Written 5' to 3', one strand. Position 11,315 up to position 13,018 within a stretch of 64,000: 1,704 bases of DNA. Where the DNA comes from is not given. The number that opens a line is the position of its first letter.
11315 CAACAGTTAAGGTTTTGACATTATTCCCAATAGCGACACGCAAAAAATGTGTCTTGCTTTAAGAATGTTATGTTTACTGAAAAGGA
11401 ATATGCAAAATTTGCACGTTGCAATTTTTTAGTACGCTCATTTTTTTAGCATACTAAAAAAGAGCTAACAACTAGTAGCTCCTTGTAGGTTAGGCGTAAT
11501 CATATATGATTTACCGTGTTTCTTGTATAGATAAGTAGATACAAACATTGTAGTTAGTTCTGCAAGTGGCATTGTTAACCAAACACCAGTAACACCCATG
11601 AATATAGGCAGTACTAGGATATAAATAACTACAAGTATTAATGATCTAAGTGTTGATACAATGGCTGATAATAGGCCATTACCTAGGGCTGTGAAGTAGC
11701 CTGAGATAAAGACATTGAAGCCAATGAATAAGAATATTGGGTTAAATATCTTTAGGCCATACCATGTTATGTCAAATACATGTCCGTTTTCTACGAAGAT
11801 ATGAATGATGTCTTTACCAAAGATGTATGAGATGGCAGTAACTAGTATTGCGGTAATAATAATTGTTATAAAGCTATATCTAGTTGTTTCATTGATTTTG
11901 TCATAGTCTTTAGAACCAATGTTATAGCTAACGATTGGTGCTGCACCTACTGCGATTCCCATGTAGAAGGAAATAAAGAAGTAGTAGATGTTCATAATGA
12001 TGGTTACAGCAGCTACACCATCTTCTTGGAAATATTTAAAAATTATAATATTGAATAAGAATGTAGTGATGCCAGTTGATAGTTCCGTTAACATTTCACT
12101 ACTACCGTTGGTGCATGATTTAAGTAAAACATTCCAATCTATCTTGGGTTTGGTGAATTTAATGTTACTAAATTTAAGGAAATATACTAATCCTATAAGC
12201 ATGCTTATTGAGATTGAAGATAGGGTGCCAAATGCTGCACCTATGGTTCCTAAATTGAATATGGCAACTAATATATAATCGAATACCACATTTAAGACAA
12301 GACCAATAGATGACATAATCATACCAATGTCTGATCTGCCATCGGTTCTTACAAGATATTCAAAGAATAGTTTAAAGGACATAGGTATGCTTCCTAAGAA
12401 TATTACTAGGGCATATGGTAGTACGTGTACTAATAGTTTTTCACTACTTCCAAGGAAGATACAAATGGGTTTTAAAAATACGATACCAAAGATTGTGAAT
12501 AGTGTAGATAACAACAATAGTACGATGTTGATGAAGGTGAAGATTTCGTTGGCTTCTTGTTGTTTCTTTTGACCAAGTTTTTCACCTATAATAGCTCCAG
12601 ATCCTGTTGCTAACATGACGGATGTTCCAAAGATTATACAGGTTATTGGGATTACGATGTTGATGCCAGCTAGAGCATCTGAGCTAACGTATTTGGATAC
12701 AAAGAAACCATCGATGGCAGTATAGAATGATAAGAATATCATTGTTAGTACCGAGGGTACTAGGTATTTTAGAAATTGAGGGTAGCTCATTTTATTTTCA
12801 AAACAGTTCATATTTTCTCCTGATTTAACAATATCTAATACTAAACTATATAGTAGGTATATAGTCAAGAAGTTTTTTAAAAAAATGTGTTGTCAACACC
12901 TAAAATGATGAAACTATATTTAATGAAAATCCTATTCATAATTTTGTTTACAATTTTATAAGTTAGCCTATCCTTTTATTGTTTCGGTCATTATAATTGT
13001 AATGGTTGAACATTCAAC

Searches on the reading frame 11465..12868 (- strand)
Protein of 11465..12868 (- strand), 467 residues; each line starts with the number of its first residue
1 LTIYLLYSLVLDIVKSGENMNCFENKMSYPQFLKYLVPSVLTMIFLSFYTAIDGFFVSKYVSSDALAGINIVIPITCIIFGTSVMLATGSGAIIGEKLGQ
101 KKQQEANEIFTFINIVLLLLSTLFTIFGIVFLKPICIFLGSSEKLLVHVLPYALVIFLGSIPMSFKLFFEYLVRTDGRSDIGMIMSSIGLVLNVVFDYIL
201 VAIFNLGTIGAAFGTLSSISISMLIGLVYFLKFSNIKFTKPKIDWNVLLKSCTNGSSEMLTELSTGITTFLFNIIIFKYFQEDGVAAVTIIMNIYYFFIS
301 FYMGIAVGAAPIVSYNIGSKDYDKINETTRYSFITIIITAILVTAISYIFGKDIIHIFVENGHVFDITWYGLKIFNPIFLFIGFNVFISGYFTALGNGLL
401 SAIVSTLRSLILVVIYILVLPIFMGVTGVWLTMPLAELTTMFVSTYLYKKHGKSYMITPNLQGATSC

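Call 7: search_protein_families(library=pfam, proteins=[window:11465-12868:-])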
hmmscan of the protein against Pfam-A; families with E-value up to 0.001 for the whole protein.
window:11465-12868:- (467 aa): 1 family
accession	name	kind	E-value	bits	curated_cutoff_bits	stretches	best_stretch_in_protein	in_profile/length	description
PF01554.23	MatE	-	2.1e-47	161.2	24.9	2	38-199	1-161/161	MatE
